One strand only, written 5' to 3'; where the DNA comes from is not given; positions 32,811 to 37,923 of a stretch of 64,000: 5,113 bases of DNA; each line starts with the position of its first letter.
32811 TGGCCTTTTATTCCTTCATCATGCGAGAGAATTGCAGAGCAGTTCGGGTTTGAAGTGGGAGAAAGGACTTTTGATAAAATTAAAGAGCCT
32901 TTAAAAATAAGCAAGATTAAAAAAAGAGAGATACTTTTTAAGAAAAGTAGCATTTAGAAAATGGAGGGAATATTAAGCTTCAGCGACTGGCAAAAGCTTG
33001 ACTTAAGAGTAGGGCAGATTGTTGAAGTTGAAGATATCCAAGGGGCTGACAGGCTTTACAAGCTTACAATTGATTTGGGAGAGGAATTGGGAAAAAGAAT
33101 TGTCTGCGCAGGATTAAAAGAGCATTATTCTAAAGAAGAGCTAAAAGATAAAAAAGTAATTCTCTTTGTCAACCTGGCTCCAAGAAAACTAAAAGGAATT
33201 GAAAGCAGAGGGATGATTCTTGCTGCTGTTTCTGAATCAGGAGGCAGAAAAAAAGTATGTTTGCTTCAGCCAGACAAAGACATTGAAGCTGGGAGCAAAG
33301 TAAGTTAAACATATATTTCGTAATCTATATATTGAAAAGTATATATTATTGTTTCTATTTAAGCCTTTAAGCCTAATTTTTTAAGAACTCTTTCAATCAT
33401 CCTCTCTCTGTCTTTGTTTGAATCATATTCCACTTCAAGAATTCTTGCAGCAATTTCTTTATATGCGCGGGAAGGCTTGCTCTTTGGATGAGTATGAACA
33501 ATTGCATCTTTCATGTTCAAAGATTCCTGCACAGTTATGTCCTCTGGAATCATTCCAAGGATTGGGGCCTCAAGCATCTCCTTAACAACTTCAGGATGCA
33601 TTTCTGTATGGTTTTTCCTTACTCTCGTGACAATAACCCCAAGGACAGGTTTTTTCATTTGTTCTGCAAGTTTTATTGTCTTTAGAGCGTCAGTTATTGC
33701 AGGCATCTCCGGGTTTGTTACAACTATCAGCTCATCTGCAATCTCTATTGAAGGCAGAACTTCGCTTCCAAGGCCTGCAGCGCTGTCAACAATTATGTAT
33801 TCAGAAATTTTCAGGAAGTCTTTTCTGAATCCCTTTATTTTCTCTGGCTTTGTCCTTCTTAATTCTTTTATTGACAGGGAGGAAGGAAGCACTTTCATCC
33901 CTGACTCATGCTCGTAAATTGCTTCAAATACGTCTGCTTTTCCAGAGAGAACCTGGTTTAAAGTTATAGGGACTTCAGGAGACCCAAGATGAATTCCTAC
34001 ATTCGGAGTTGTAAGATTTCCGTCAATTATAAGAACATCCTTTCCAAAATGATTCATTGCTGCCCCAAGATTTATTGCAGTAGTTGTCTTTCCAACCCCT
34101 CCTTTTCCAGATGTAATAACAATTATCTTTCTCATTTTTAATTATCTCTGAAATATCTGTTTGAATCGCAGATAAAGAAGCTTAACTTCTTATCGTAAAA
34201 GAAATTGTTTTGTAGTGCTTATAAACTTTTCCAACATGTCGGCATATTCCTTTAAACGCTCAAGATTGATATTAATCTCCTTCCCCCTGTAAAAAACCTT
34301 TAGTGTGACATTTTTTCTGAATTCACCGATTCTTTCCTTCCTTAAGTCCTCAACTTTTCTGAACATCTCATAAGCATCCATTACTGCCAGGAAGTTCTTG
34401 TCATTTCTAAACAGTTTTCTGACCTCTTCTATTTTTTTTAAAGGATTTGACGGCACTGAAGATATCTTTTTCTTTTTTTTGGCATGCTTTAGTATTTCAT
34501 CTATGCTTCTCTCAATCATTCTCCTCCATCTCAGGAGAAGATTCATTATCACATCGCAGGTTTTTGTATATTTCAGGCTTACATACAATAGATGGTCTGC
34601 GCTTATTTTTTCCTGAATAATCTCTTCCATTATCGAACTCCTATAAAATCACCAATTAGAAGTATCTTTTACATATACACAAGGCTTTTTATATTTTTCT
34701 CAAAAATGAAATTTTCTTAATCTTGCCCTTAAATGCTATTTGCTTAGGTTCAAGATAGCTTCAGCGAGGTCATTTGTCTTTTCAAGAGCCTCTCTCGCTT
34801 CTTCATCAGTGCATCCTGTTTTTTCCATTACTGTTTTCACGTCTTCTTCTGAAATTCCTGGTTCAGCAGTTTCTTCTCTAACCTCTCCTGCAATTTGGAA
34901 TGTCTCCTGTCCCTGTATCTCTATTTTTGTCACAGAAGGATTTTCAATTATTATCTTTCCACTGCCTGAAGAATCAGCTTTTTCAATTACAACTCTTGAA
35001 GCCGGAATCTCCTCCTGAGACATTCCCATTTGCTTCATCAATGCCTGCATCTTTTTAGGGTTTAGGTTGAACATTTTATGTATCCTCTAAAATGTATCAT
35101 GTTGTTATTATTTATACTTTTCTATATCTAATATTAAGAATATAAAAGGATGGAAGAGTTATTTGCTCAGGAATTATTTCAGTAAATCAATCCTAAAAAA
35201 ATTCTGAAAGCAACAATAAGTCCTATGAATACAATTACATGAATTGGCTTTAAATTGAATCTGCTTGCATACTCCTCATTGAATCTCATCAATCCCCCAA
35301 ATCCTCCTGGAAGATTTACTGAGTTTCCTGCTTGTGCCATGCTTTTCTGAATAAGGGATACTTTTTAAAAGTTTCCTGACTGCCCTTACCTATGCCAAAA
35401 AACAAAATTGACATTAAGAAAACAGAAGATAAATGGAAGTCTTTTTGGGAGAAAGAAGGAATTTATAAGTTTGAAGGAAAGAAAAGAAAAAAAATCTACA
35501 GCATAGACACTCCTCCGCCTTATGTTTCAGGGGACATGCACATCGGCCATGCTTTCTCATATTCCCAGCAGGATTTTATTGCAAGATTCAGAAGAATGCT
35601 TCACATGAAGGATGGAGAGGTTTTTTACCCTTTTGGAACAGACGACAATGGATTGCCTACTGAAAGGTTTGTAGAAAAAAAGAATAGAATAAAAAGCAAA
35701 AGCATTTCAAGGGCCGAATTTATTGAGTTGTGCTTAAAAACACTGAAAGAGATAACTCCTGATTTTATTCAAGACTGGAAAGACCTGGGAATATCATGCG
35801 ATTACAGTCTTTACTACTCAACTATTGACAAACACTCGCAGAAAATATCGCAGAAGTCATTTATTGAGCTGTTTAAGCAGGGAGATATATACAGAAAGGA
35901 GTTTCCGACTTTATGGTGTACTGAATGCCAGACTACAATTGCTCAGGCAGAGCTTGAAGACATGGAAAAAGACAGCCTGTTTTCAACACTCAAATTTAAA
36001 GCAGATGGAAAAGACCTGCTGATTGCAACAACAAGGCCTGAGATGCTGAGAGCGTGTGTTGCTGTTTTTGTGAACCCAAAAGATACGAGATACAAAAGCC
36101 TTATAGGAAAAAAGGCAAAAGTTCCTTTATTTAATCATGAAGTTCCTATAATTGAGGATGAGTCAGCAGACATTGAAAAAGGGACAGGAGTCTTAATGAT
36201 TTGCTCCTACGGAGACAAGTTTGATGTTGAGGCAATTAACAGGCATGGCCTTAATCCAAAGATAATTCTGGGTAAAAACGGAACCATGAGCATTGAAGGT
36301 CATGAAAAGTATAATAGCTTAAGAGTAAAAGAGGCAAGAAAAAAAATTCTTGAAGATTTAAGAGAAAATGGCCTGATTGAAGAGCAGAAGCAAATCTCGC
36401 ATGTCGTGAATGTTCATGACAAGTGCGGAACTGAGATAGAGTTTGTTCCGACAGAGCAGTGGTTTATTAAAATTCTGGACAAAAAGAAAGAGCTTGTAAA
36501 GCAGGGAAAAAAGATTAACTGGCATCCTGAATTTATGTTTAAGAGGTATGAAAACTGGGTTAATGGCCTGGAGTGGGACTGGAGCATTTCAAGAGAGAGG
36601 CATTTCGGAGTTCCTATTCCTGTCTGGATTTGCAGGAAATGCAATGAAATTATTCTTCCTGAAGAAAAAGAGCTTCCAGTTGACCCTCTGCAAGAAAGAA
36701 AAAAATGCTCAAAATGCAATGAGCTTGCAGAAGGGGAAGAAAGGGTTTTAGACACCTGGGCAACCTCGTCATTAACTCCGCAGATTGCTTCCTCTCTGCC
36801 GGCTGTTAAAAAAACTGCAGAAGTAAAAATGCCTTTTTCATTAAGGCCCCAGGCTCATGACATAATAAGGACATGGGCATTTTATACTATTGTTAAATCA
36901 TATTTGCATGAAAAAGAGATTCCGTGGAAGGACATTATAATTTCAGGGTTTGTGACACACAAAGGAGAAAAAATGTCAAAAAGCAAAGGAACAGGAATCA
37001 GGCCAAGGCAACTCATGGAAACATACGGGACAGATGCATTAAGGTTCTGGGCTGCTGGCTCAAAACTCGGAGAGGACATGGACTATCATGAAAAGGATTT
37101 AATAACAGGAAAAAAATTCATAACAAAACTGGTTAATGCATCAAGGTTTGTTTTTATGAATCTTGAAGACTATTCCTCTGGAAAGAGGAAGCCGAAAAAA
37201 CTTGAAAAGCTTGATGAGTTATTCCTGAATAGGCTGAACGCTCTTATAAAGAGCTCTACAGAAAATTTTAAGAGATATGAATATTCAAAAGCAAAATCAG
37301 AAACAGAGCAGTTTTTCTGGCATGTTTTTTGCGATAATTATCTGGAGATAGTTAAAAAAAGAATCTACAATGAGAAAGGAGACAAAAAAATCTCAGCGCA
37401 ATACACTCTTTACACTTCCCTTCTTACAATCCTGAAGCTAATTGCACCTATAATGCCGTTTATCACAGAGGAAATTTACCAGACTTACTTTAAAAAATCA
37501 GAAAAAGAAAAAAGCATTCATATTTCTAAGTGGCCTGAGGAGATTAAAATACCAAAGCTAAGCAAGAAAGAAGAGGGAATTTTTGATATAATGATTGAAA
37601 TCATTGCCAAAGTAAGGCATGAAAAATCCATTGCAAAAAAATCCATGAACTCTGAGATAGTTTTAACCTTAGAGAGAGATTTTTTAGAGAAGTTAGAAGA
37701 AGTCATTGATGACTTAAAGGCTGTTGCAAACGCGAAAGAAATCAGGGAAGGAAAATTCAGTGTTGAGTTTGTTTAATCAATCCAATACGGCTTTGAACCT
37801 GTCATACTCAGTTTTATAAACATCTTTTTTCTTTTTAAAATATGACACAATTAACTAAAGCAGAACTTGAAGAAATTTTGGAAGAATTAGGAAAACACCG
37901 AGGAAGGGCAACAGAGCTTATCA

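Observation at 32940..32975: In-frame TAG separates the MetRS core from its Trbp111-like tRNA-binding domain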

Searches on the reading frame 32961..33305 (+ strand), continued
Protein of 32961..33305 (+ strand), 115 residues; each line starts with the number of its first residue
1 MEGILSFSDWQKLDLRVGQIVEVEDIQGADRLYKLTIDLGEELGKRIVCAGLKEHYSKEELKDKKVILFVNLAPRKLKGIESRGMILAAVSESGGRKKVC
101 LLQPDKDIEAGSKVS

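Call 45: find_encoding_contigs(protein=P0131, flank=3000, max_places=2)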
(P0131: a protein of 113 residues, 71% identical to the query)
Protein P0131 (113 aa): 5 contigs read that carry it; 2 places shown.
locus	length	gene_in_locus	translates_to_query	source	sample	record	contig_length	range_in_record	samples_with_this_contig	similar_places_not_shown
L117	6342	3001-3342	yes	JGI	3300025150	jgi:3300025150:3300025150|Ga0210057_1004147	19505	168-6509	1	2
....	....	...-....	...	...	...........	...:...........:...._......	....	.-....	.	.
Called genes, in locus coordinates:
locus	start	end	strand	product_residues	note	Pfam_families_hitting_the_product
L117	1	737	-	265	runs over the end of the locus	PF07690:MFS_1 (weak)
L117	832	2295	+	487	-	PF00133:tRNA-synt_1, PF01406:tRNA-synt_1e, PF09334:tRNA-synt_1g, PF00133:tRNA-synt_1 (weak), PF08264:Anticodon_1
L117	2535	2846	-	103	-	-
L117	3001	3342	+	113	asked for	PF01588:tRNA_bind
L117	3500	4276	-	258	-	PF01656:CbiA, PF10609:ParA, PF13614:AAA_31, PF13500:AAA_26, PF00142:Fer4_NifH (weak)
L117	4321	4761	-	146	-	-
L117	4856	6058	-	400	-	PF02073:Peptidase_M29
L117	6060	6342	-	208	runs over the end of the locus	PF06821:Ser_hydrolase (weak)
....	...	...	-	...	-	-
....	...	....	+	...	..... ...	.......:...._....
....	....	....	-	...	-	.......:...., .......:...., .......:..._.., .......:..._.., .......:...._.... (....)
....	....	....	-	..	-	?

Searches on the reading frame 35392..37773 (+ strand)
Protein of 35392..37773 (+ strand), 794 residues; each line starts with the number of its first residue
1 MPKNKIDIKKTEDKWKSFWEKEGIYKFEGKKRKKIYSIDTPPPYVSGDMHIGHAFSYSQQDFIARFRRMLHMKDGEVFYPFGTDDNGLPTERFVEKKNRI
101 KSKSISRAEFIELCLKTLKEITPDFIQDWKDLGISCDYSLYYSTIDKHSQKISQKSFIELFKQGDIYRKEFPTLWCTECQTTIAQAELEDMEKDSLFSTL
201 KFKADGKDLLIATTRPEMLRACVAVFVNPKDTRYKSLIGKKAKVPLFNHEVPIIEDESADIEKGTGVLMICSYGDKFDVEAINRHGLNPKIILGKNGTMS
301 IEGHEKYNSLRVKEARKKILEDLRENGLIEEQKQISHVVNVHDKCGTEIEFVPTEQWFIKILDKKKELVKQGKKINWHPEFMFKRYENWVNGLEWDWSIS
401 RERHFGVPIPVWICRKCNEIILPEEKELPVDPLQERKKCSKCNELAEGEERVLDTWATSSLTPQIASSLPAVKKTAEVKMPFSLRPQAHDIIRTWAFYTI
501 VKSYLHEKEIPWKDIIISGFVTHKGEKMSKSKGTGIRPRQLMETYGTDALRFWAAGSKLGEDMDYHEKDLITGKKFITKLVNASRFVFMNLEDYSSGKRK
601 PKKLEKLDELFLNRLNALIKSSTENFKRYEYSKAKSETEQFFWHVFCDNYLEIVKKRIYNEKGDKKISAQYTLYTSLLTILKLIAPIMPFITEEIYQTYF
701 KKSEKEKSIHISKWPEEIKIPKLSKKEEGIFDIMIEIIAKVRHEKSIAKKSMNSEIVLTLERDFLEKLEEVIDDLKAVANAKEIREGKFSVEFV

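Call 38: search_protein_families(library=pfam, proteins=[window:35392-37773:+], max_evalue=0.00001)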
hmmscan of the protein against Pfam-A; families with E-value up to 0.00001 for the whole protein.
window:35392-37773:+ (794 aa): 4 families
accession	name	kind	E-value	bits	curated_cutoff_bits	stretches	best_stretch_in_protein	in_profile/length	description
PF00133.28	tRNA-synt_1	-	1e-81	275.3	22.7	1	15-564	2-412/414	tRNA synthetases class I (I, L, M and V)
PF08264.19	Anticodon_1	-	3.5e-38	131.2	25.1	1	608-752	1-143/148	Anticodon-binding domain of tRNA ligase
PF09334.17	tRNA-synt_1g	-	1e-27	97.4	20.1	2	38-187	3-134/391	tRNA synthetases class I (M)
PF01406.26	tRNA-synt_1e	-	4.5e-06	26.7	27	0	516-571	242-297/301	tRNA synthetases class I (C) catalytic domain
